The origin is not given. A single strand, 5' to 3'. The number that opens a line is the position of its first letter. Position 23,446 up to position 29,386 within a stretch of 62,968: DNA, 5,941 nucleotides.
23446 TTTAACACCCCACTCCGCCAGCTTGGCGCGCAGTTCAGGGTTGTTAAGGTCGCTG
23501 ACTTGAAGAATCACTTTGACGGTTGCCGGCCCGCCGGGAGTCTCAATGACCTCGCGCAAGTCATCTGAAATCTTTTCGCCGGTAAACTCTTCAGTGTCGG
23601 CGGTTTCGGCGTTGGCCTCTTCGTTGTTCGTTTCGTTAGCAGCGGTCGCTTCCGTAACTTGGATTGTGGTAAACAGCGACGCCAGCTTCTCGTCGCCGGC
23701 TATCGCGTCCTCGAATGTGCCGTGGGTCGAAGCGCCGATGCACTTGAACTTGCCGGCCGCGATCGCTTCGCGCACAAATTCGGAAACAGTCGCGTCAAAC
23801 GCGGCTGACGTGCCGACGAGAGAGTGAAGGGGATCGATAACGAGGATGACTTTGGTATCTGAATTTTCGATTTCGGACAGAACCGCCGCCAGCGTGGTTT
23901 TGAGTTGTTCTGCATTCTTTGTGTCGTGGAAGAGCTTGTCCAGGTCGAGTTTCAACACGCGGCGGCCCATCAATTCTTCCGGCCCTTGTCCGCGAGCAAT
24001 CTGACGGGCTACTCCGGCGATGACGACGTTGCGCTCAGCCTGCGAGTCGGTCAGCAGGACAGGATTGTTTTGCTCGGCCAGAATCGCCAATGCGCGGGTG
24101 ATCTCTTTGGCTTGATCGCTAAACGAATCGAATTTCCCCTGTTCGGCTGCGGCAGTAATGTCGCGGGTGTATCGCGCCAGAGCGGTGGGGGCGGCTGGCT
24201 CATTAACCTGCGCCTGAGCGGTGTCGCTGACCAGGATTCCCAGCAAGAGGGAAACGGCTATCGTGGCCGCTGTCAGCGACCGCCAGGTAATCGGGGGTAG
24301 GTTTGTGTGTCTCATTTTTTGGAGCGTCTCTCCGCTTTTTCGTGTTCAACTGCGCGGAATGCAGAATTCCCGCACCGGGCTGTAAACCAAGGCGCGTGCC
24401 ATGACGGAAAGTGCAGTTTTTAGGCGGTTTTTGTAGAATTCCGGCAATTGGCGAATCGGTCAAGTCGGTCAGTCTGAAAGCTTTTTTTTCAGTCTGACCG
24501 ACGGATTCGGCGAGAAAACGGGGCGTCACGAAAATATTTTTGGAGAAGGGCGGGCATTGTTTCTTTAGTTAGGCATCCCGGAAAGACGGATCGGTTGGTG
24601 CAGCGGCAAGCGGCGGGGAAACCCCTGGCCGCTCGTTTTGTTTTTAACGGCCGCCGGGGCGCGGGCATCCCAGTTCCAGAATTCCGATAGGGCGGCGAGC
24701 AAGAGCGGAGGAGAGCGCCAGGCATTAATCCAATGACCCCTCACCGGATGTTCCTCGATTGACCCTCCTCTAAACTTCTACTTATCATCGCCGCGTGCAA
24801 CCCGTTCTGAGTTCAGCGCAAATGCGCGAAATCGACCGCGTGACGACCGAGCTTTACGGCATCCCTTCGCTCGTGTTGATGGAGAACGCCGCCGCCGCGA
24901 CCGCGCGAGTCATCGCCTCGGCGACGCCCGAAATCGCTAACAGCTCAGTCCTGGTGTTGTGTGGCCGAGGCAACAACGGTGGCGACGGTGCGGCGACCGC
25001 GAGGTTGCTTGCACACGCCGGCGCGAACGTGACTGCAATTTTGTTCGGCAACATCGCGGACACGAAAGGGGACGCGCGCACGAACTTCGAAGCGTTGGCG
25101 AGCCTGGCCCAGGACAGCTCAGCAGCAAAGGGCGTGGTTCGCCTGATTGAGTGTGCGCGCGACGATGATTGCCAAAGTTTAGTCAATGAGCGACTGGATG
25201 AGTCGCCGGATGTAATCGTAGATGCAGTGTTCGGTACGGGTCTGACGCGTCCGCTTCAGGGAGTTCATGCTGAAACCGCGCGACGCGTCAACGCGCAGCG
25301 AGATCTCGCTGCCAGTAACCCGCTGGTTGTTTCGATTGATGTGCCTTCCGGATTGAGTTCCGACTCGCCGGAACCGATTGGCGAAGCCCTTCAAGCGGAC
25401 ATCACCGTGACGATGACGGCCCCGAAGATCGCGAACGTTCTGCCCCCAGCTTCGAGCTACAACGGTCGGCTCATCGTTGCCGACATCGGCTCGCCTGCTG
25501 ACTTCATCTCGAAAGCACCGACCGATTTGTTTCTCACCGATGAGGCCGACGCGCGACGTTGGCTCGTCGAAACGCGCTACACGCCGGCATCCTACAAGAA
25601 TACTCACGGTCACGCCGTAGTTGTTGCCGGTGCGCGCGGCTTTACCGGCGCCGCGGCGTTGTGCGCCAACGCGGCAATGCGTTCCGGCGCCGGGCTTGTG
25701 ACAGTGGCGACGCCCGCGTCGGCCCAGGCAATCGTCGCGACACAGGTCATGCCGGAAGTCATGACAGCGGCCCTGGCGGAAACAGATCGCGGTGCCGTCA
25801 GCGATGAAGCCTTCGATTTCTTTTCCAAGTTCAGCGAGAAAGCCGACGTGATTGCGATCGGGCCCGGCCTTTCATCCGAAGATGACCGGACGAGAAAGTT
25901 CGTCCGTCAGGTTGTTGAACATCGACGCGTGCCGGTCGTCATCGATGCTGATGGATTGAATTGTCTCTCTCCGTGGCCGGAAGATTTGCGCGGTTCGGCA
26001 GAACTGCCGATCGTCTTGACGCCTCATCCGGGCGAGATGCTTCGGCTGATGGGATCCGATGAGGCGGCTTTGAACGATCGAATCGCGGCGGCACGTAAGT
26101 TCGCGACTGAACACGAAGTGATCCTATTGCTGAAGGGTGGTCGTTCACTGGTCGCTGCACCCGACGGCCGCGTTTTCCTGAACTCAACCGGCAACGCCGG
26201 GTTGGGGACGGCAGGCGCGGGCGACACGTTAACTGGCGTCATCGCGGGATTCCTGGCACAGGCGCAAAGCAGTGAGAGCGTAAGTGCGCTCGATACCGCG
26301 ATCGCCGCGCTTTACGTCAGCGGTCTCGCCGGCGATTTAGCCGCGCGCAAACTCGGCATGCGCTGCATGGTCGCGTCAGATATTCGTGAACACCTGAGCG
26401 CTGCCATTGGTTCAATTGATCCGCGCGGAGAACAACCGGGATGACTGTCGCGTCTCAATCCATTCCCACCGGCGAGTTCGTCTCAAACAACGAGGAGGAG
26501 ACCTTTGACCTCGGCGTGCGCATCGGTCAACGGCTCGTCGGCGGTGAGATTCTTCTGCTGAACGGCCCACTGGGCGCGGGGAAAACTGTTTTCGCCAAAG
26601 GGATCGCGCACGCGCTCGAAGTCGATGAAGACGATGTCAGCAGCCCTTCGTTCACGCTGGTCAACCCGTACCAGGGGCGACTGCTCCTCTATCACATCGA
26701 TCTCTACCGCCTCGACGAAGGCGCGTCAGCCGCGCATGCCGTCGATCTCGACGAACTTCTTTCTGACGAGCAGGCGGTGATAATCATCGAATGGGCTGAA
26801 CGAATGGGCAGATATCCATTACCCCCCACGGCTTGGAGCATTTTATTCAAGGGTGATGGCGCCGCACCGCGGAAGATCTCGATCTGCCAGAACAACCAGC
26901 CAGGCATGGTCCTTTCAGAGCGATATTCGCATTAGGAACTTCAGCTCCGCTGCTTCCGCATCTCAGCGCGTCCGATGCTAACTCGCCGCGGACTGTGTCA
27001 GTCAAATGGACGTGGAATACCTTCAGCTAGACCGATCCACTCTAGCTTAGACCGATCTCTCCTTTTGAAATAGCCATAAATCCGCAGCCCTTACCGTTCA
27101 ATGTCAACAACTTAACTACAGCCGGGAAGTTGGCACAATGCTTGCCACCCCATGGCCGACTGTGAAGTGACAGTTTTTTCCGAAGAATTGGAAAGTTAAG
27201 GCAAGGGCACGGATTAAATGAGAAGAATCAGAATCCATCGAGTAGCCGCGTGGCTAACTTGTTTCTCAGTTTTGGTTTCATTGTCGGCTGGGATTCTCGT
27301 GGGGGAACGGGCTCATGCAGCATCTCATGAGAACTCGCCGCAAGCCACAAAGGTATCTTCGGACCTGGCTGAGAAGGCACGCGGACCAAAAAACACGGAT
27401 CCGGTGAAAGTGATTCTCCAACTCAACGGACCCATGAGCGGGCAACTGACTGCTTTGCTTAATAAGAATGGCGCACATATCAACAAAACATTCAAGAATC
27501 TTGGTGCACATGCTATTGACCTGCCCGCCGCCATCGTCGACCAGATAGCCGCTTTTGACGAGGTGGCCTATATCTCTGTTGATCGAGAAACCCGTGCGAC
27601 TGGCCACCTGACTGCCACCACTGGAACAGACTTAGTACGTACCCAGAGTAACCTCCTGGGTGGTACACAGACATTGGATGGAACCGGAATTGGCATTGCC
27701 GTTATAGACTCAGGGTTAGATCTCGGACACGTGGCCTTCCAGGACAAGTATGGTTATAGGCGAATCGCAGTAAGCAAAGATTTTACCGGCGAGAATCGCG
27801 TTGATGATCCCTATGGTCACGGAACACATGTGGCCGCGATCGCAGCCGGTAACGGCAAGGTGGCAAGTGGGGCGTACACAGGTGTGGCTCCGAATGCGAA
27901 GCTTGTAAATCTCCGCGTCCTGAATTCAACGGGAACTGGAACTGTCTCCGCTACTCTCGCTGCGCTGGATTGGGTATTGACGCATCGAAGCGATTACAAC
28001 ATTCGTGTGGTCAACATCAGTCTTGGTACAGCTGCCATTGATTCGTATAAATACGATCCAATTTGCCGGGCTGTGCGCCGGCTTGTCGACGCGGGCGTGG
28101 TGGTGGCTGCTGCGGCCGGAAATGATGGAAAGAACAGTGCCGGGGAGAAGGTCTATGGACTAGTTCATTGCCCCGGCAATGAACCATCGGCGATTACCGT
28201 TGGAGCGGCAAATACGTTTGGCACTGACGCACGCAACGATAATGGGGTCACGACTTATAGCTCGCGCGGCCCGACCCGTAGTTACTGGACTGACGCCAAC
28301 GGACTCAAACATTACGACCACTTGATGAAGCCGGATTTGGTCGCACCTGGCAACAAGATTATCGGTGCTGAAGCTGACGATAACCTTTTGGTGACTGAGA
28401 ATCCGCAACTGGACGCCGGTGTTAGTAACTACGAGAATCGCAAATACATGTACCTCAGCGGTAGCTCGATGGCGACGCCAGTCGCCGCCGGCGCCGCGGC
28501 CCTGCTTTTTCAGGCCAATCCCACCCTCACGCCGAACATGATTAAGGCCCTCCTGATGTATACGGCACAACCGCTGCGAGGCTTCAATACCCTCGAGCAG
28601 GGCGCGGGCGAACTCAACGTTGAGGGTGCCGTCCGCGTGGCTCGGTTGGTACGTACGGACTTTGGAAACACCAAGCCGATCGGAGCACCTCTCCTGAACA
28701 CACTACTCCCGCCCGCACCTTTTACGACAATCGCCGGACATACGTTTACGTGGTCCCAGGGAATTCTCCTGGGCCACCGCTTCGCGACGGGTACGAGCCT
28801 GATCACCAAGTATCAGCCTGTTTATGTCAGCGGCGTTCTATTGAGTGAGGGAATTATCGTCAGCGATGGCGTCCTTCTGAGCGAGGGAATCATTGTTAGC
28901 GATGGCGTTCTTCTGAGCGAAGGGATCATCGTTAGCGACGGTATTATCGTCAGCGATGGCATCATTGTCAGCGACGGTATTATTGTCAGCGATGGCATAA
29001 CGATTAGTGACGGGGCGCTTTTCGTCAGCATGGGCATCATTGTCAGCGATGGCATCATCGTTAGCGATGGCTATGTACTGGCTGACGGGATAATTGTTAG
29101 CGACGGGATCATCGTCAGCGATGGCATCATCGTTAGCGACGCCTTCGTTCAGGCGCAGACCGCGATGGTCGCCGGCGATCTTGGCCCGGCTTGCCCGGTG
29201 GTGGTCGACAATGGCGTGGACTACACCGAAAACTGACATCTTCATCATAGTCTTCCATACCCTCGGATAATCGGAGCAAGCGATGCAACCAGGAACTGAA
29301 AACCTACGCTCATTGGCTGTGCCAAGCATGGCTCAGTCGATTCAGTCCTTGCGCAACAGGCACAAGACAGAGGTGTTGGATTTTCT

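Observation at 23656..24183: Secreted subtilase carries a catalytically dead Hsp100/Clp NBD1-like module behind its signal peptide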

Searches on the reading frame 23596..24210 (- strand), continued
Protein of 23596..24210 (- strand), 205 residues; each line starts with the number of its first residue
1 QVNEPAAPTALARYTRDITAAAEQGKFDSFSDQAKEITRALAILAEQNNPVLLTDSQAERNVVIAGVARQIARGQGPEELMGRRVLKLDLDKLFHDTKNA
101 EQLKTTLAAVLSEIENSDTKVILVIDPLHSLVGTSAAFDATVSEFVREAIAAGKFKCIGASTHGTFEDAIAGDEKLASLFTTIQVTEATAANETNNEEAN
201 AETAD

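Call 37: search_protein_families(library=pfam, proteins=[P0217, P0012], max_evalue=10)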
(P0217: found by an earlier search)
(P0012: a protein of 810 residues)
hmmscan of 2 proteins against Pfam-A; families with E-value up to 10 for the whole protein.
P0217 (736 aa): 3 families
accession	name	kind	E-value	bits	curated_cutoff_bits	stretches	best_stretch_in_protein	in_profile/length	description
PF00082.27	Peptidase_S8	-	6.9e-42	144.2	21.8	1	369-664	1-254/288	Subtilase family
PF00004.35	AAA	-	0.1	13.5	21.2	1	142-183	36-75/131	ATPase family associated with various cellular activities (AAA)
PF13191.12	AAA_16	-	0.17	12.8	32.6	1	113-179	103-147/167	AAA ATPase domain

P0012 (810 aa): 3 families
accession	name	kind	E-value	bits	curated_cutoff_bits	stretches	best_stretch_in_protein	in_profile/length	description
PF00082.27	Peptidase_S8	-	7e-43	147.4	21.8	1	365-656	1-277/288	Subtilase family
PF23569.1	NBD_SMAX1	-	0.061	13.4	27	1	79-133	20-74/212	SMAX1 nucleotide binding domain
PF23402.1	LTI65_LTI78_NYQTKV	-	0.21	12.2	28.1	1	233-259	22-48/61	LTI65/LTI78 NYQTKV repeat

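Call 46: predict_structure(alignment_id=A3)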
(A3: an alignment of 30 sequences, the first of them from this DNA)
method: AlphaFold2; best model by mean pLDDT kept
length: 198 residues; sequences in the alignment: 30
mean_pLDDT: 89.1   pTM: 0.85
mean pLDDT of the five models: 89.1, 87.3, 86.7, 86.3, 83.5
residues with pLDDT >= 90: 152; 70-90: 29; 50-70: 6; < 50: 11
segments of 3 or more residues with pLDDT < 50: 190-198
pLDDT, mean of each block of 10 residues (from residue 1): 68 95 79 92 94 94 94 92 95 96 96 90 97 90 95 95 95 94 78 40
secondary structure, 60 per line:
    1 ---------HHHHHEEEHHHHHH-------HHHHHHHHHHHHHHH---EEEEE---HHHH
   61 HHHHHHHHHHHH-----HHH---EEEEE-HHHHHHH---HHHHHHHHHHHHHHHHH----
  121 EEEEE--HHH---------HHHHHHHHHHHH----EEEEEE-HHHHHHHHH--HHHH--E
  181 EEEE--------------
elements in order: H10-14 E15-17 H18-23 H31-45 E49-53 H57-72 E84-88 H90-96 H100-116 E121-125 H140-151 E156-161 H163-171 H174-177 E180-184
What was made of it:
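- Checked: AF2 model with a 30-sequence alignment: pLDDT 89.1, pTM 0.85 (call 46).
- Tried and rejected: I repeated it with 30 sequences (call 46).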

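Call 50: fold_search(model_id=the predicted structure, library=pdb)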
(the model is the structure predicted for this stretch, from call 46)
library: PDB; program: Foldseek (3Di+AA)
matches with E <= 10: 1275; with E <= 0.001: 188
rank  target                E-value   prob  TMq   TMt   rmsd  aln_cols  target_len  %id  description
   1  1jbk                  2.3e-14  1.00  0.78  0.82   2.2       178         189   34  Crystal Structure of the First Nucelotide Binding Domain of ClpB (released 2002-06-05)
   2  2p65                  5.9e-14  1.00  0.81  0.86   2.0       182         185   33  Crystal Structure of the first nucleotide binding domain of chaperone ClpB1, putative, (Pv089580) from Plasmodium Vivax (released 2007-04-03)
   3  9a66_A                1.1e-13  1.00  0.81  0.21   4.0       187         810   32  Integrative model of CLPC-CLPP by crosslinking MS and deep learning (released 2024-09-18)
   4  5wbw_A                2.1e-13  1.00  0.81  0.49   2.1       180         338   30  Yeast Hsp104 fragment 1-360 (released 2018-01-03)
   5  5wbw_D                3.4e-13  1.00  0.79  0.47   2.3       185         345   30  Yeast Hsp104 fragment 1-360 (released 2018-01-03)
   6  6amn                  4.1e-13  1.00  0.83  0.49   2.5       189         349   29  Crystal Structure of Hsp104 N Domain (released 2017-11-29)
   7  7abr_D                4.9e-13  1.00  0.78  0.28   3.4       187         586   32  Cryo-EM structure of B. subtilis ClpC (DWB mutant) hexamer bound to a substrate polypeptide (released 2021-10-06)
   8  9rai_e                9.7e-13  1.00  0.80  0.22   3.3       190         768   33  Structure of the S.aureus MecA/ClpC/ClpP degradation system (released 2025-09-10)
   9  5wbw_B                1.1e-12  1.00  0.77  0.45   2.5       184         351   30  Yeast Hsp104 fragment 1-360 (released 2018-01-03)
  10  9jvp_A                1.2e-12  1.00  0.78  0.27   2.7       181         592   34  CryoEM structure of M. tuberculosis ClpC1P1P2 complex bound to bortezomib, conformation 3 (released 2025-03-19)
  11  9rai_b                1.4e-12  1.00  0.76  0.21   2.8       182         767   32  Structure of the S.aureus MecA/ClpC/ClpP degradation system (released 2025-09-10)
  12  9if4_C                1.9e-12  1.00  0.77  0.28   2.7       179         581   34  Structure of the Mycobacterium Tuberculosis ClpC1P1P2 complex bound to the activator Bz-Leu-Leu (released 2025-08-27)
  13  9rai_a                2.6e-12  1.00  0.78  0.23   1.9       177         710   32  Structure of the S.aureus MecA/ClpC/ClpP degradation system (released 2025-09-10)
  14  7abr_A                2.6e-12  1.00  0.78  0.29   3.1       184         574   32  Cryo-EM structure of B. subtilis ClpC (DWB mutant) hexamer bound to a substrate polypeptide (released 2021-10-06)
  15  8yd1_C                3.4e-12  1.00  0.78  0.29   2.6       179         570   33  CryoEM structure of M. tuberculosis ClpC1P1P2 complex bound to bortezomib, conformation 1 (released 2025-03-19)
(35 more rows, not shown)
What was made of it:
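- On Hsp100/Clp class I NBD1, by homology or fold: Foldseek hit 1jbk at TM 0.78/0.82, rmsd 2.2 A (call 50).
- Checked: Foldseek top hit is 1jbk, E 2e-14, TM 0.78/0.82, rmsd 2.2 A (call 50).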

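Call 51: find_encoding_contigs(protein=P0217, flank=10000, max_places=2)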
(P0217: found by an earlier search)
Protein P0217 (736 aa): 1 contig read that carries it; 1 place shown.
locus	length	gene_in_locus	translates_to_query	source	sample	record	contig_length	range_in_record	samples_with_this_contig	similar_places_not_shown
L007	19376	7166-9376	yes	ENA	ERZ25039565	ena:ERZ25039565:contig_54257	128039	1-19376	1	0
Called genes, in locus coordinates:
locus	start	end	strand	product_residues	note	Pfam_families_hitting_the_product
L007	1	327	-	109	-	?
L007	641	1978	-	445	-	PF01103:Omp85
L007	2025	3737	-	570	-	PF25282:POTRA1_3_Toc75 (faint), PF07244:POTRA, PF01103:Omp85 (weak)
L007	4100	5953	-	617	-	PF05621:TniB (faint), PF00004:AAA, PF17871:AAA_lid_9, PF00158:Sigma54_activat (weak), PF00004:AAA, PF07724:AAA_2, PF07728:AAA_5, PF10431:ClpB_D2-small, +4 more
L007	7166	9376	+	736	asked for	PF00082:Peptidase_S8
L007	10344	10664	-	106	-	-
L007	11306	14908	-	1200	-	PF00041:fn3, PF16656:Pur_ac_phosph_N (faint), PF16893:fn3_2 (faint), PF00041:fn3, PF00754:F5_F8_type_C, PF22633:F5_F8_type_C_2, PF00933:Glyco_hydro_3, PF01915:Glyco_hydro_3_C, +4 more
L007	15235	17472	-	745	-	PF00041:fn3 (weak), PF27525:LAM55_pectate-like, PF00754:F5_F8_type_C (weak), PF22633:F5_F8_type_C_2 (weak)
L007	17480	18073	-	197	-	PF00754:F5_F8_type_C, PF22633:F5_F8_type_C_2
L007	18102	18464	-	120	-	PF00754:F5_F8_type_C, PF22633:F5_F8_type_C_2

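Call 69: search_protein_families(library=padloc, proteins=[window:23596-24210:-], max_evalue=0.001)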
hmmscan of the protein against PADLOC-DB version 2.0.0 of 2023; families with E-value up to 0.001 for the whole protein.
window:23596-24210:- (205 aa): 0 families

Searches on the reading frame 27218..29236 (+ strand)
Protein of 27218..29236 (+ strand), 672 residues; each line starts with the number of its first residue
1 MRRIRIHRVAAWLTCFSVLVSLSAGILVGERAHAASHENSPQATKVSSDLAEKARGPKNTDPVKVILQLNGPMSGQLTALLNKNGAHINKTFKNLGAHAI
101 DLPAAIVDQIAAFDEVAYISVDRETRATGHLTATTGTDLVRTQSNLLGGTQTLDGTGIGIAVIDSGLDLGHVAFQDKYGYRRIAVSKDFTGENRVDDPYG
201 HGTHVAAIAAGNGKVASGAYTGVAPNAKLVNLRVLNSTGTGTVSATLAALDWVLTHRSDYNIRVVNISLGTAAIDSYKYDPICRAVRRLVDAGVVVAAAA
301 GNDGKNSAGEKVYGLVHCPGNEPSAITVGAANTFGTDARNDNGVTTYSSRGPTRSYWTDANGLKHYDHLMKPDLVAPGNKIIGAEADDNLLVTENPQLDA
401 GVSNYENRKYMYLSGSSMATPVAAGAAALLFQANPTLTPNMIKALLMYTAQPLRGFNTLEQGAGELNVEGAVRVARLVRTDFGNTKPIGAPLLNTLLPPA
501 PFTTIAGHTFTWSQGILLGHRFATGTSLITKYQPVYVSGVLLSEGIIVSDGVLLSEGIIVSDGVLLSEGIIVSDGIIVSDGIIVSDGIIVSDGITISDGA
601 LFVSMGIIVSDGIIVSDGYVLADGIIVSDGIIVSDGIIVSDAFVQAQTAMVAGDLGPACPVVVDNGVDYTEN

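Call 3: search_protein_families(library=pfam, proteins=[window:27218-29236:+], max_evalue=1)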
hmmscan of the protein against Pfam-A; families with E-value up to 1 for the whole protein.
window:27218-29236:+ (672 aa): 3 families
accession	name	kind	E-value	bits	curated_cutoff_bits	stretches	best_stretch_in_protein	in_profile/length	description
PF00082.27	Peptidase_S8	-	9.5e-53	179.8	21.8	1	155-457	1-279/288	Subtilase family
PF25084.1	LbH_EIF2B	-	0.033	14.6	54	1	535-589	51-104/105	EIF2B subunit epsilon LbH domain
PF00608.22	Adeno_shaft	-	0.097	12.8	30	1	590-606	18-34/44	Adenoviral fibre protein (repeat/shaft region)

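Call 6: search_protein_families(library=ncbifam, proteins=[window:27218-29236:+], max_evalue=0.1)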
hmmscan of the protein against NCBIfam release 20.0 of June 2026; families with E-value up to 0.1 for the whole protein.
window:27218-29236:+ (672 aa): 8 families
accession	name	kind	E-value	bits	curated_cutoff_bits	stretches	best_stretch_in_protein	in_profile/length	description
TIGR03921.1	T7SS_mycosin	equivalog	1.7e-31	109.6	278.75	2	153-337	10-188/353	type VII secretion-associated serine protease mycosin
NF049966.1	QH_SP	equivalog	2.1e-16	60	165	1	160-305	2-127/219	subtilisin-like serine protease QhpE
NF033595.1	denti_PrtP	equivalog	1.9e-13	49.9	300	1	265-472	342-502/606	dentilisin complex serine proteinase subunit PrtP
NF040553.1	SGO_0316_fam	subfamily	3.5e-13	48.2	1400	2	189-333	348-501/1486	SGO_0316/SGO_0317 family LPXTG-anchored serine peptidase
NF042956.1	IteS_antiphage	equivalog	8.7e-13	47.4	900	1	84-451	183-534/747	S8 family anti-phage peptidase IteS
NF040809.1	germ_prot_CspBA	exception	3.2e-11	41.6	1250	1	196-307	719-828/1099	bifunctional germination protease/germinant receptor pseudoprotease CspBA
TIGR03895.1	protease_PatA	subfamily_domain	6.8e-11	41.6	421.05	2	201-351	1-139/606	PatA/PatG family cyanobactin maturation protease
NF040808.2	CspC_non_triad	exception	7.3e-10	37.9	675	1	194-305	162-279/556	bile acid germinant receptor pseudoprotease CspC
